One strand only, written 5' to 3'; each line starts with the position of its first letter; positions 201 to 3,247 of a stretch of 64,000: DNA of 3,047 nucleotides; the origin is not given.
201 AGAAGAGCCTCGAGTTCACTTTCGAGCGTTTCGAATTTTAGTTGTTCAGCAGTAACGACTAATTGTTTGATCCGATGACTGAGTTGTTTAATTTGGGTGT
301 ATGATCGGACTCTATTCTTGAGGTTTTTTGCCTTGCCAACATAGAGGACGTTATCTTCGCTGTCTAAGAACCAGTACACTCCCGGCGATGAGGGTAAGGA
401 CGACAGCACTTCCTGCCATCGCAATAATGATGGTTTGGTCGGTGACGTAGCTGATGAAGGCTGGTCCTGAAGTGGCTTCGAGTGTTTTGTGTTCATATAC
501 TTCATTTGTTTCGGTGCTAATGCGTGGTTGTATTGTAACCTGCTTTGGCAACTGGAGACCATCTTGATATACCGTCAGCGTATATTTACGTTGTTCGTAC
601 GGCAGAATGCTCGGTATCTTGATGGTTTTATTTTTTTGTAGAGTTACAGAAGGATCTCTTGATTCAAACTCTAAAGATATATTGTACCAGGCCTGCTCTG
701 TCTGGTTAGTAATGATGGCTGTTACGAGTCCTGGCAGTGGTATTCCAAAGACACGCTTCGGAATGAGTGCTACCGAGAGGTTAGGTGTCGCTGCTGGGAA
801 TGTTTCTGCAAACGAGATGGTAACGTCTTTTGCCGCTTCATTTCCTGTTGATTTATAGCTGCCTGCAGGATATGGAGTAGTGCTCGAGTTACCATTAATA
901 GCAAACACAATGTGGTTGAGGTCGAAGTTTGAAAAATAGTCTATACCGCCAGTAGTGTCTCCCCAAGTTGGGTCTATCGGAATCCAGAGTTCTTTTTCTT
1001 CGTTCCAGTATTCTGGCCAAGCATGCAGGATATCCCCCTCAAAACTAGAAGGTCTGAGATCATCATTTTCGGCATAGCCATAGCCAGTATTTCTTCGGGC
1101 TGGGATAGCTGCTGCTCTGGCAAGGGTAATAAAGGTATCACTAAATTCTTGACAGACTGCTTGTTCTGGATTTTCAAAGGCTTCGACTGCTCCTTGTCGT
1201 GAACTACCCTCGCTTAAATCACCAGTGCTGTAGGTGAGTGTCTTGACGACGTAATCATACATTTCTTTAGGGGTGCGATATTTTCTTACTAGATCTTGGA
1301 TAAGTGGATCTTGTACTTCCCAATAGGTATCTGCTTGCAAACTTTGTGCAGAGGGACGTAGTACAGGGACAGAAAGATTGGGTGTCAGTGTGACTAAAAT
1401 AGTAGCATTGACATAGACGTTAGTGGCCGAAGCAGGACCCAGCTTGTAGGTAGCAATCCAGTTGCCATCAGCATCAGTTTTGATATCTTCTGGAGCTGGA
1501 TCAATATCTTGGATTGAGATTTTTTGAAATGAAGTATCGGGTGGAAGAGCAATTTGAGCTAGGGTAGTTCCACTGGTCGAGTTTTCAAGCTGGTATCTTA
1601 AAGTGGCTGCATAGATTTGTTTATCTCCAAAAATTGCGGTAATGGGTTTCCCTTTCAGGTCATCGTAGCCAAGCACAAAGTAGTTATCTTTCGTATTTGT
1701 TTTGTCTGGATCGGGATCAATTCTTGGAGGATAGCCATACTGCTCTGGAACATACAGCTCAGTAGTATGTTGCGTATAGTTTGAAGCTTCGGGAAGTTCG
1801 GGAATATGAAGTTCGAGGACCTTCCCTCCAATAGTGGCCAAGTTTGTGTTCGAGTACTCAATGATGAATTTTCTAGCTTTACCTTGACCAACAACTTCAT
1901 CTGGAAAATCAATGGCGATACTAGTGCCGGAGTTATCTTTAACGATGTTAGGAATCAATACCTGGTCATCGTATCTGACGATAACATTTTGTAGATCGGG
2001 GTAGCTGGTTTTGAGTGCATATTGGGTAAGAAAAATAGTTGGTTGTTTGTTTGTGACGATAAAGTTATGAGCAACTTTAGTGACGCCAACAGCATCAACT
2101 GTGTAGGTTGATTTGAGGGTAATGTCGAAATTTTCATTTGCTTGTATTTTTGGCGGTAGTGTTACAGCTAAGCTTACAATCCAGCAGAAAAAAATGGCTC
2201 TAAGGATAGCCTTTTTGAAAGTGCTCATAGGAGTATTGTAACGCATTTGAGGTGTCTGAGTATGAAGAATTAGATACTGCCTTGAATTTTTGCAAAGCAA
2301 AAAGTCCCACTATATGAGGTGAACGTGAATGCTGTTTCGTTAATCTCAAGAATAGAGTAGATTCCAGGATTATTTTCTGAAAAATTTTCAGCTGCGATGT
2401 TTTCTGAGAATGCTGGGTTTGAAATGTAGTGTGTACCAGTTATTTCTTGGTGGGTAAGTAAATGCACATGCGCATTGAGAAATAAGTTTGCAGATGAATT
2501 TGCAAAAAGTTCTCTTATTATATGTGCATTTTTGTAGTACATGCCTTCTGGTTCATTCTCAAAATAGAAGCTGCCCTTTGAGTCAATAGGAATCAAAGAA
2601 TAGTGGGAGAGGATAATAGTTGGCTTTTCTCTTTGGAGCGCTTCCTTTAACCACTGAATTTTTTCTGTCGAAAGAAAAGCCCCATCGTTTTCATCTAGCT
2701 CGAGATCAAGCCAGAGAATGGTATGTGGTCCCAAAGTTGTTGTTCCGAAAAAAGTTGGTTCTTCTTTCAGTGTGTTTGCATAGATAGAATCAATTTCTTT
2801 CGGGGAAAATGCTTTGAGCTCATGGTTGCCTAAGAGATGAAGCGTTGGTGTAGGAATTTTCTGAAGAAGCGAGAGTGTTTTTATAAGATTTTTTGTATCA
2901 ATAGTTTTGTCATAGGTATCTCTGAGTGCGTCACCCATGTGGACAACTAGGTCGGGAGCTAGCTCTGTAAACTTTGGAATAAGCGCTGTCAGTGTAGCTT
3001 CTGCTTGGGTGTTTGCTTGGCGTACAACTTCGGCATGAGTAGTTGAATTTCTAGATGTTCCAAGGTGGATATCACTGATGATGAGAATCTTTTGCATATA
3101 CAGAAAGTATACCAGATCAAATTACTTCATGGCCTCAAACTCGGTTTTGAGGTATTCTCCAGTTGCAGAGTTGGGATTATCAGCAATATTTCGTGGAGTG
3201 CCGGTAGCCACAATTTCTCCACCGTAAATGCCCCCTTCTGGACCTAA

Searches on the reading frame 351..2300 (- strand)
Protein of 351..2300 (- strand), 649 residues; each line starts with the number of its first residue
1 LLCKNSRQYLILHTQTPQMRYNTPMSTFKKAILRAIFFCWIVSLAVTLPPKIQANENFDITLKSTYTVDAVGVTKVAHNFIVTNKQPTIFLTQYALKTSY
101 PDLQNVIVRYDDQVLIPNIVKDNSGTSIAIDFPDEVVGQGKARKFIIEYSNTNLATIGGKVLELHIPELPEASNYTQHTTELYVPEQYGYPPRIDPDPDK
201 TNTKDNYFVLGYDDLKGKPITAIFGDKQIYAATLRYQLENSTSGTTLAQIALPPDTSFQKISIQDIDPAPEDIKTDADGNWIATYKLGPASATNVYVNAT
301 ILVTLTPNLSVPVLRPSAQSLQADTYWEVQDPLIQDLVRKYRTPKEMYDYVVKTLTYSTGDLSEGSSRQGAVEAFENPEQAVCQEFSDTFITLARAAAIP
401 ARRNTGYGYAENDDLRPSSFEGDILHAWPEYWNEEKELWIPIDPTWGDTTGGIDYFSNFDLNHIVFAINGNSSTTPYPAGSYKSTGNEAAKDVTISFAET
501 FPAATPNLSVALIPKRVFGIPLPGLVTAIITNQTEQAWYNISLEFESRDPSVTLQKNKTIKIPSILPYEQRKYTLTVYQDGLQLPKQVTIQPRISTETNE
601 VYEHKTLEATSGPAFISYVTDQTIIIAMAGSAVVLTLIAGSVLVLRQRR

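Call 56: search_protein_families(library=pfam, proteins=[window:351-2300:-], max_evalue=0.00001)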
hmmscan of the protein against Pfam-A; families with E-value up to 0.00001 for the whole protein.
window:351-2300:- (649 aa): 1 family
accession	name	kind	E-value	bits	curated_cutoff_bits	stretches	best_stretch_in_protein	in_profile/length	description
PF01841.26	Transglut_core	-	3.5e-16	59.9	23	1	340-444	14-108/108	Transglutaminase-like superfamily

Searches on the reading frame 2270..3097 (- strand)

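Call 74: search_protein_families(library=pfam, proteins=[window:2270-3097:-], max_evalue=0.0001)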
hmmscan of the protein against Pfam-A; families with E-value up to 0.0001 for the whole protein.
window:2270-3097:- (275 aa): 1 family
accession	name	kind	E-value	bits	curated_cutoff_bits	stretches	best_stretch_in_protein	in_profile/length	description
PF00149.33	Metallophos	-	8.1e-13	49.7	21.5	1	3-212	2-189/191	Calcineurin-like phosphoesterase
